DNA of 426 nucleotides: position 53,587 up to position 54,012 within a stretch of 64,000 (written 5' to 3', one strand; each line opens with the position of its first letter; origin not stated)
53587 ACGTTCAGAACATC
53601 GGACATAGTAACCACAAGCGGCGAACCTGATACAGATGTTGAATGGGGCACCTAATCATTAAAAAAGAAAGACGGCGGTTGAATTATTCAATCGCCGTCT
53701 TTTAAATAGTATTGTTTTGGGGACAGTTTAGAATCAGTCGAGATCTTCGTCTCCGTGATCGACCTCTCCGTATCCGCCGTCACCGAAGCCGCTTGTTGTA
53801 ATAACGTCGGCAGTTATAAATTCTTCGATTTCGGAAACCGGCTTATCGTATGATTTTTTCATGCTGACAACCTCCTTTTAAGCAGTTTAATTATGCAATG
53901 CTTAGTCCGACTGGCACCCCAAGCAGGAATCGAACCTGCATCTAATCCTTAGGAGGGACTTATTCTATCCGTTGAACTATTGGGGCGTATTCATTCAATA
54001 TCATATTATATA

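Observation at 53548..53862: Convergent pair of unlisted lasso-precursor-like peptide genes with no maturation enzymes nearby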

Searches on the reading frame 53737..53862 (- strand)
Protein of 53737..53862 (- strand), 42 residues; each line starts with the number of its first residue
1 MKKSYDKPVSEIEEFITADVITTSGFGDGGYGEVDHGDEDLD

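Call 4: search_protein_families(library=ncbifam, proteins=[window:53737-53862:-], max_evalue=10)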
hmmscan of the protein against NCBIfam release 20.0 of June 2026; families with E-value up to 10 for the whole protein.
seq(42 aa): 0 families

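Call 5: search_protein_families(library=pfam, proteins=[window:53737-53862:-], max_evalue=10)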
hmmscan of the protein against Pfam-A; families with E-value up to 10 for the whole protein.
seq(42 aa): 0 families

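Call 9: find_homologous_proteins(query=window:53737-53862:-, max_evalue=10)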
Query seq(42 aa) (42 aa): 2 proteins with E <= 10 among 2 candidates.
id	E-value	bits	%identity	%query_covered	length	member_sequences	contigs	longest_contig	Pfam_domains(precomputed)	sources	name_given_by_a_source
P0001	6.1e-20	86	100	100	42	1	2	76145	-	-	-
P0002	4.2e-4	38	63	83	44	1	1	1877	-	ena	-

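Call 11: find_encoding_contigs(protein=P0002, flank=10000)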
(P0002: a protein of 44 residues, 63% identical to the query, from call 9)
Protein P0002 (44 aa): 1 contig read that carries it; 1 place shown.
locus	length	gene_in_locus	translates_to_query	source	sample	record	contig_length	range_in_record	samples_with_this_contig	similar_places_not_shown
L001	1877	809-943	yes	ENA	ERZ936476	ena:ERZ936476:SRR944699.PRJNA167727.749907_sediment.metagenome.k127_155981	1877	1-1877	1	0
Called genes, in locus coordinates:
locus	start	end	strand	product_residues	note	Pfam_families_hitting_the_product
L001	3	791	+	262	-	?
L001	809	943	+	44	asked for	-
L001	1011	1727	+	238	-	PF27840:ScmC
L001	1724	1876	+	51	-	?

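Call 14: search_protein_families(library=pfam, proteins=[L001:1008-1727:+, L001:51-791:+, L001:1724-1876:+], max_evalue=0.1)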
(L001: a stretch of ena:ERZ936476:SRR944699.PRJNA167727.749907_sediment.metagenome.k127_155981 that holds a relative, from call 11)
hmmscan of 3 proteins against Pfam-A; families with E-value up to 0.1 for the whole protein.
L001:1008-1727:+ (239 aa): 1 family
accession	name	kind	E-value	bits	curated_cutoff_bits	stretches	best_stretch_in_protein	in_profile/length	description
PF22633.2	F5_F8_type_C_2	-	0.073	14.1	27.8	0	133-162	2-29/91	NedA-like, galactose-binding domain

L001:51-791:+ (246 aa): 2 families
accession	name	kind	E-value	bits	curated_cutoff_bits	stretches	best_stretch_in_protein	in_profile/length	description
PF16709.11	SCAB-Ig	-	0.00049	20.6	27.6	1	55-114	28-87/98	Ig domain of plant-specific actin-binding protein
PF23197.1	IG_AIR9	-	0.013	15.8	27.5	1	54-94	30-69/87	AIR9 A9 domain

L001:1724-1876:+ (51 aa): 2 families
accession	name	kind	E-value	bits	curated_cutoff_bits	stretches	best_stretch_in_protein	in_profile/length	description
PF05402.18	PqqD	-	0.0096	16.7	23.4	1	16-46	2-27/67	Coenzyme PQQ synthesis protein D (PqqD)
PF22892.2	DSRM_MRPL44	-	0.07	13.7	27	1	7-42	49-85/125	MRPL44 dsRNA-binding domain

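Call 15: search_protein_families(library=ncbifam, proteins=[L001:1008-1727:+, L001:51-791:+, L001:1724-1876:+], max_evalue=0.1)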
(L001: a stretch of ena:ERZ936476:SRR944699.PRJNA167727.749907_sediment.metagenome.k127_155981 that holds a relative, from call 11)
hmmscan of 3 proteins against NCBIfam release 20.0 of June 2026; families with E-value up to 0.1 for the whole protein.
L001:1008-1727:+ (239 aa): 2 families
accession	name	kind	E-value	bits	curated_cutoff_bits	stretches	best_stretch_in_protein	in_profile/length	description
TIGR04249.1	SCM_chp_ScmC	equivalog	2e-10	40.5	125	1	70-224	115-270/292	SynChlorMet cassette protein ScmC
TIGR04352.1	HprK_rel_A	equivalog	0.0008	18.6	200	1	81-110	97-126/280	HprK-related kinase A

L001:51-791:+ (246 aa): 1 family
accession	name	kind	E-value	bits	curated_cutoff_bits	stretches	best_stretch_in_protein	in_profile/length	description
NF040485.1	ZirU_fam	subfamily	4.3e-13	49.9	100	1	10-96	118-210/210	ZirU family protein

L001:1724-1876:+ (51 aa): 0 families

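Call 17: find_homologous_proteins(query=A1, max_evalue=10)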
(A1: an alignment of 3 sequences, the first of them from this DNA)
Query A1 (3 sequences) (42 aa, profile of the alignment): 7 proteins with E <= 10 among 7 candidates.
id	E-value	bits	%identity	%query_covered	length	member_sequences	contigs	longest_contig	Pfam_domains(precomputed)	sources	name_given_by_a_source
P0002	9.7e-22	94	63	83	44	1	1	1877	-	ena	-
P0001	2.3e-18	84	100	100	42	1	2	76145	-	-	-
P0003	2.3e-14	71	56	60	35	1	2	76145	-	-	-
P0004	2.3e-10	58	61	67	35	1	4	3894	-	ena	-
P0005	2.4e-8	52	68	67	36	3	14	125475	-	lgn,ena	-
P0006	6.8e-7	47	72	60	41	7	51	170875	-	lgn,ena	-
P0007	1.1e-5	43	68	60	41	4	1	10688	-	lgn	-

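Call 20: find_encoding_contigs(protein=P0006, flank=10000, max_places=6)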
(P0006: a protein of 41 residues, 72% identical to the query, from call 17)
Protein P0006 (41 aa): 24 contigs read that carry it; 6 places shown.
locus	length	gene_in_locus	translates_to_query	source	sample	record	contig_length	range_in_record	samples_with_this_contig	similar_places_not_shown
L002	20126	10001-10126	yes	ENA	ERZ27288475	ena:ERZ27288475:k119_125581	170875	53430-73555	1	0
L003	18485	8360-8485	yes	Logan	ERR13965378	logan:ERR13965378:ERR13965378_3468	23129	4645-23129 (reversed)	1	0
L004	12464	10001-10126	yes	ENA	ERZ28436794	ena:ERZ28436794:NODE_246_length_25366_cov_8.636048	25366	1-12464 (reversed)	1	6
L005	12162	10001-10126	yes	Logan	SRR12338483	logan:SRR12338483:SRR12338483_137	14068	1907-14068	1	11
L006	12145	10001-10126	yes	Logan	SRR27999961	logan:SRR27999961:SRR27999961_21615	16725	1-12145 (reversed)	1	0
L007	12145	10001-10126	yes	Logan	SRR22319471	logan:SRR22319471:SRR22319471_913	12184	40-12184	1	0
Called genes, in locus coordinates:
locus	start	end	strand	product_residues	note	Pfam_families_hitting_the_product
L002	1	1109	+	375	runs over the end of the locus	PF25198:Spore_GerAC_N, PF05504:Spore_GerAC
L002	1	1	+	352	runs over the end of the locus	PF03845:Spore_permease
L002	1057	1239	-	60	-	-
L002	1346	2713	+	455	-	PF00285:Citrate_synt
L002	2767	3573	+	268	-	-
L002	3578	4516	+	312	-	PF03547:Mem_trans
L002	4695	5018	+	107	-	PF06153:CdAMP_rec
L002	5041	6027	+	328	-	PF13177:DNA_pol3_delta2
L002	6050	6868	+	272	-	PF04468:PSP1, PF28472:PSP1_3rd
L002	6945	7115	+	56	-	PF00037:Fer4, PF13237:Fer4_10, PF14697:Fer4_21 (weak), PF12838:Fer4_7, PF13187:Fer4_9, PF13484:Fer4_16 (weak), PF12797:Fer4_2 (weak), PF00037:Fer4 (weak), +5 more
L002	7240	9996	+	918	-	PF00082:Peptidase_S8, PF13287:Fn3_assoc, PF13290:CHB_HEX_C_1, PF13306:LRR_5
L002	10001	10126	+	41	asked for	-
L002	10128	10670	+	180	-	-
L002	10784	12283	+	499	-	PF00149:Metallophos, PF00041:fn3 (weak)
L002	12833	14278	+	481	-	PF24568:CC_PcsB (weak), PF01551:Peptidase_M23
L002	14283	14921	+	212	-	PF02677:QueH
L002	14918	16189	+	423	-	PF05496:RuvB_N, PF00158:Sigma54_activat (faint), PF13173:AAA_14 (faint), PF14532:Sigma54_activ_2 (weak), PF00004:AAA, PF07728:AAA_5 (weak), PF16193:AAA_assoc_2, PF12002:MgsA_C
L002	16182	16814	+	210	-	PF00730:HhH-GPD, PF00633:HHH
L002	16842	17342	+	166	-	PF13238:AAA_18 (weak), PF01202:SKI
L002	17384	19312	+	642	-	PF16656:Pur_ac_phosph_N (faint), PF01841:Transglut_core, PF00041:fn3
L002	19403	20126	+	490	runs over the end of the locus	PF00478:IMPDH, PF03060:NMO (faint), PF00571:CBS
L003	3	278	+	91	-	?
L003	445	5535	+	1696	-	PF05593:RHS_repeat (weak)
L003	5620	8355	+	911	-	PF00082:Peptidase_S8, PF13287:Fn3_assoc, PF13290:CHB_HEX_C_1, PF13306:LRR_5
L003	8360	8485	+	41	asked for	-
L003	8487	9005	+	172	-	-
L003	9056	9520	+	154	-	-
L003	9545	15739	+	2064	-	PF05593:RHS_repeat (weak), PF25023:TEN_YD-shell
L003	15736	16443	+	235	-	-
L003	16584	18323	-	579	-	-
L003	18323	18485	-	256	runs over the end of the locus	PF01507:PAPS_reduct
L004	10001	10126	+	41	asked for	-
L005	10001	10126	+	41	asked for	-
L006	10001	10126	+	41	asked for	-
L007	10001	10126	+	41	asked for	-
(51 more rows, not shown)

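Call 21: find_encoding_contigs(protein=P0005, flank=10000, max_places=6)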
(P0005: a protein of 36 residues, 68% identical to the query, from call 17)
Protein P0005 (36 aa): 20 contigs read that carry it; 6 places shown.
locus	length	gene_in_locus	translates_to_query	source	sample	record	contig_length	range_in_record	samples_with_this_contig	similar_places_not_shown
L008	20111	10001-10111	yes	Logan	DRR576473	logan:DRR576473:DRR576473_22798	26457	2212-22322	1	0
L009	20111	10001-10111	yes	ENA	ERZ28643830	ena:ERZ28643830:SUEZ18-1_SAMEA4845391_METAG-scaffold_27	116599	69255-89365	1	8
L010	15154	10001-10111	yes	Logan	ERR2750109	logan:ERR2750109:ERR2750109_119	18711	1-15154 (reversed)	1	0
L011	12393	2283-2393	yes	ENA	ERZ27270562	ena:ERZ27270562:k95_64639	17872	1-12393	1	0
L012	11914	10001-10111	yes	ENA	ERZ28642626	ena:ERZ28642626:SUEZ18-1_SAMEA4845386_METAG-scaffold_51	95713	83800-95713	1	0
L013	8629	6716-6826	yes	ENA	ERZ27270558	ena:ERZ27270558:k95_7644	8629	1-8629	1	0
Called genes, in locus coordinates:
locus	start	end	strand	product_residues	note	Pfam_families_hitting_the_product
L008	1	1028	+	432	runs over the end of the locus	PF14501:HATPase_c_5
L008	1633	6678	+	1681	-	PF05593:RHS_repeat (faint)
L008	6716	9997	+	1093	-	PF00082:Peptidase_S8, PF13290:CHB_HEX_C_1 (weak), PF13287:Fn3_assoc (weak), PF13306:LRR_5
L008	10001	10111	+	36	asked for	-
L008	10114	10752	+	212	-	-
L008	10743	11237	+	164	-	-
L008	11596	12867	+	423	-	PF08867:FRG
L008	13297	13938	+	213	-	-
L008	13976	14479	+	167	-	-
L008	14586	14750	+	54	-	-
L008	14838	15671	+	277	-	-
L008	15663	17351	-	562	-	-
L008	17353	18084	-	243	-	PF04203:Sortase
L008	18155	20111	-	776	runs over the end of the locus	PF01935:DUF87, PF12846:AAA_10, PF19044:P-loop_TraG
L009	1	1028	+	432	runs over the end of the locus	PF14501:HATPase_c_5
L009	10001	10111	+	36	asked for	-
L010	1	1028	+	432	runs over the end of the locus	PF14501:HATPase_c_5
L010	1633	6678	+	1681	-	PF05593:RHS_repeat (faint)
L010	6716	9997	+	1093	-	PF00082:Peptidase_S8, PF13290:CHB_HEX_C_1 (weak), PF13287:Fn3_assoc (weak), PF13306:LRR_5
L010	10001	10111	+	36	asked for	-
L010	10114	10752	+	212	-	-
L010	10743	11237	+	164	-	-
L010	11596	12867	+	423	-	PF08867:FRG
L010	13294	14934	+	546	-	PF13289:SIR2_2 (weak)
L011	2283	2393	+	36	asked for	-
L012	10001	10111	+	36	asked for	-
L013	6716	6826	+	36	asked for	-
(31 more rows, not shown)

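Call 24: search_protein_families(library=pfam, proteins=[L002:10128-10670:+, L008:10114-10752:+, L008:10743-11237:+, L003:8487-9005:+, L003:9056-9520:+, L002:7240-9996:+], max_evalue=0.1)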
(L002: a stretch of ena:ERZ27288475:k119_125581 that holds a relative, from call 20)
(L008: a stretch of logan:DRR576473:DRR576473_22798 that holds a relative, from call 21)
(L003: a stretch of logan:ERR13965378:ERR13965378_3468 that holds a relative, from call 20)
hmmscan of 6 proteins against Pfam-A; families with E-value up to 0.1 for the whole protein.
L002:10128-10670:+ (180 aa): 1 family
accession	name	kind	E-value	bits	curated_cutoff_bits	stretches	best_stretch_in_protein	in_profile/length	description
PF16051.10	DUF4797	-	0.014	15.8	27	0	148-156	16-24/44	Domain of unknown function (DUF4797)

L008:10114-10752:+ (212 aa): 1 family
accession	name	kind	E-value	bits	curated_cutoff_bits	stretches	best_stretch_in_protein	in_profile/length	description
PF21920.2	Ski7_3rd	-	0.057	14.2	27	1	54-93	46-83/98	Ski7 III domain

L008:10743-11237:+ (164 aa): 2 families
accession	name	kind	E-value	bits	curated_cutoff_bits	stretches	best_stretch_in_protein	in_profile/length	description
PF12869.13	tRNA_anti-like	-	0.026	14.5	23.5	1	9-74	3-68/146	tRNA_anti-like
PF10794.15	DUF2606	-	0.042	14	25.4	1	4-49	6-53/134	Protein of unknown function (DUF2606)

L003:8487-9005:+ (172 aa): 0 families

L003:9056-9520:+ (154 aa): 0 families

L002:7240-9996:+ (918 aa): 5 families
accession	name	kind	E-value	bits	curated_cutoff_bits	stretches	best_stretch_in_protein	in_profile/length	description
PF00082.27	Peptidase_S8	-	1.9e-40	139.4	21.8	1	160-395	3-286/288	Subtilase family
PF13306.12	LRR_5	-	3.3e-28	98.6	27.7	2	533-610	2-104/127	BspA type Leucine rich repeat region (6 copies)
PF13290.12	CHB_HEX_C_1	-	1.6e-14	54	22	1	419-478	3-61/67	Chitobiase/beta-hexosaminidase C-terminal domain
PF13287.12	Fn3_assoc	-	4.2e-13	49.6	23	1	428-477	1-49/59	Fn3 associated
PF00076.28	RRM_1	-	0.043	14.1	20.7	0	86-106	39-59/70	RNA recognition motif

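Call 25: search_protein_families(library=ncbifam, proteins=[L002:10128-10670:+, L008:10114-10752:+, L008:10743-11237:+, L003:8487-9005:+, L003:9056-9520:+, L002:7240-9996:+], max_evalue=0.1)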
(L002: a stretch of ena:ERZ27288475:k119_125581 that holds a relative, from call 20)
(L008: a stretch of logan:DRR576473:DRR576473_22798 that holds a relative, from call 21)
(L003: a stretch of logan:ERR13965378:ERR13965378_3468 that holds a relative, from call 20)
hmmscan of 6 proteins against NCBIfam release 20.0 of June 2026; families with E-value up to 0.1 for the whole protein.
L002:10128-10670:+ (180 aa): 5 families
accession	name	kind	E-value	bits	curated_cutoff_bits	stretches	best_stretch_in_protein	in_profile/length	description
NF050142.1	PG1828_fam_lipo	equivalog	0.0092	16.7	50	1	1-51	1-50/59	PG1828 family lipoprotein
NF045963.1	MAG3240_fam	subfamily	0.0099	14.7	160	1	1-142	1-134/565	MAG3240 family lipoprotein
NF045961.1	MAG5150_fam_LP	equivalog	0.02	14.3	80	1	1-59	1-68/331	MAG5150 family histidine triad lipoprotein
NF051862.1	BT4005_BT4719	subfamily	0.025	14.4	60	1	3-64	3-67/211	NigD1/NigD2 family lipoprotein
NF047418.1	teichoic_AuxB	equivalog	0.074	12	300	1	5-165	128-291/345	lipoteichoic acid stability factor AuxB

L008:10114-10752:+ (212 aa): 2 families
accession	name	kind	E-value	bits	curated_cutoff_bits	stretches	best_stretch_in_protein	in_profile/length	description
NF047808.1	LIC11299_lipo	equivalog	0.012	15.7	170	1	6-64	2-60/119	LIC11299 family lipoprotein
NF053819.1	EF0750_LPXTG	subfamily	0.054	14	47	1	1-82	1-71/105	EF2685/EF0750 family sortase-dependent surface protein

L008:10743-11237:+ (164 aa): 18 families
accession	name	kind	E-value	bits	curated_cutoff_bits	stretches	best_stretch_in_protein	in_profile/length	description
NF033193.2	lipo_NDxxF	hypoth_equivalog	0.00015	21.5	60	1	11-123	1-111/199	NDxxF motif lipoprotein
NF052551.1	EnvBioLpgNMYCTU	equivalog_domain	0.00062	19.2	250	1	11-78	2-67/227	envelope biogenesis lipoprotein LpqN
NF040528.1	SP_0198_lipo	equivalog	0.0021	18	100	1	11-78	1-67/144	SP_0198 family lipoprotein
NF000500.2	blaOXA-58_like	exception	0.0026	17.5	625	1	12-106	2-83/280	OXA-58 family carbapenem-hydrolyzing class D beta-lactamase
NF002337.0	PRK01294.1-5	equivalog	0.0026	17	340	1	10-58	1-48/286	lipase secretion chaperone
NF052321.1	LP_Lmo2079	subfamily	0.0039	16.5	150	1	11-112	2-94/354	Lmo2079 family surface lipoprotein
NF050142.1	PG1828_fam_lipo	equivalog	0.0058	17.3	50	1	11-47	2-35/59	PG1828 family lipoprotein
NF045938.1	MAG3960_fam_LP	equivalog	0.0061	15.5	100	1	10-87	4-77/496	MAG3960 family lipoprotein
NF008067.1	PRK10802.1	equivalog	0.0072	16.2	261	1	9-89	2-83/171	peptidoglycan-associated lipoprotein Pal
NF041193.1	lipo_SP0191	subfamily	0.013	15.5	75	1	15-63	4-50/190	SP0191 family lipoprotein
NF045625.1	IBP_CFB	equivalog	0.019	14.3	400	1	10-73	3-66/275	ice-binding protein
NF042931.1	SAG1386_EF1546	equivalog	0.02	15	80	1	13-63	33-83/158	SAG1386/EF1546 family surface-associated protein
NF033571.0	motil_scm1_spiro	equivalog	0.024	13.5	150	1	14-86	9-81/401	motility-associated protein Scm1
TIGR02898.1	spore_YhcN_YlaJ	subfamily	0.03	14.7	99.75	1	16-66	2-53/158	YhcN/YlaJ family sporulation lipoprotein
NF045774.1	cytochro_C551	exception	0.054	13.5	118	0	11-56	2-45/110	cytochrome c551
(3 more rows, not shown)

L003:8487-9005:+ (172 aa): 7 families
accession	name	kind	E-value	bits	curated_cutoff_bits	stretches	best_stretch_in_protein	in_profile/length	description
NF047351.1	lipase_YSIRK_Sa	exception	0.0063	14.9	650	1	8-159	15-165/704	YSIRK-targeted triacylglycerol lipase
NF050142.1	PG1828_fam_lipo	equivalog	0.0084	16.8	50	1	1-51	1-50/59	PG1828 family lipoprotein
NF047418.1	teichoic_AuxB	equivalog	0.012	14.6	300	1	5-158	128-284/345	lipoteichoic acid stability factor AuxB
NF053819.1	EF0750_LPXTG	subfamily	0.015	15.8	47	1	1-79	1-68/105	EF2685/EF0750 family sortase-dependent surface protein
NF045963.1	MAG3240_fam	subfamily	0.022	13.6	160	1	1-142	1-135/565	MAG3240 family lipoprotein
NF043060.1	MAP_0585_fam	equivalog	0.039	14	170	1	51-159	49-165/319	MAP_0585 family protein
NF045961.1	MAG5150_fam_LP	equivalog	0.088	12.2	80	0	1-107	1-105/331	MAG5150 family histidine triad lipoprotein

L003:9056-9520:+ (154 aa): 3 families
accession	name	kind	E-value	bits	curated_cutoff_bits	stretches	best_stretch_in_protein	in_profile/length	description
NF053772.1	BSAP5b_fam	equivalog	0.0088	15.4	380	1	3-63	10-70/418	BSAP5b family pore-forming toxin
NF008123.1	PRK10871.1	equivalog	0.021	14.2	311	1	2-62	13-72/365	murein hydrolase activator NlpD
NF050142.1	PG1828_fam_lipo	equivalog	0.094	13.5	50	0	2-33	9-43/59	PG1828 family lipoprotein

L002:7240-9996:+ (918 aa): 7 families
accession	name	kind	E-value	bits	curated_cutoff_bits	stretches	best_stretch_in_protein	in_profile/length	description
TIGR03921.1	T7SS_mycosin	equivalog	1.4e-35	123.1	278.75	2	264-403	138-283/353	type VII secretion-associated serine protease mycosin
NF033595.1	denti_PrtP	equivalog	1e-21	77.2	300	2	267-412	358-509/606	dentilisin complex serine proteinase subunit PrtP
NF049966.1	QH_SP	equivalog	1e-18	67.5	165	1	163-381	2-211/219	subtilisin-like serine protease QhpE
TIGR03895.1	protease_PatA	subfamily_domain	1.3e-18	67.2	421.05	1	269-416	83-236/606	PatA/PatG family cyanobactin maturation protease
NF042956.1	IteS_antiphage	equivalog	5.6e-07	28.2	900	2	335-382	482-534/747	S8 family anti-phage peptidase IteS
NF047961.1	adhesin_HupY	equivalog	8.3e-05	20.8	1250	1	516-572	394-460/978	leucine-rich repeat adhesin HupY/LrrG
NF042962.1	DUF499_antiphage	equivalog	0.0013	16.7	1200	1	424-478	841-891/1025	anti-phage-associated DUF499 domain-containing protein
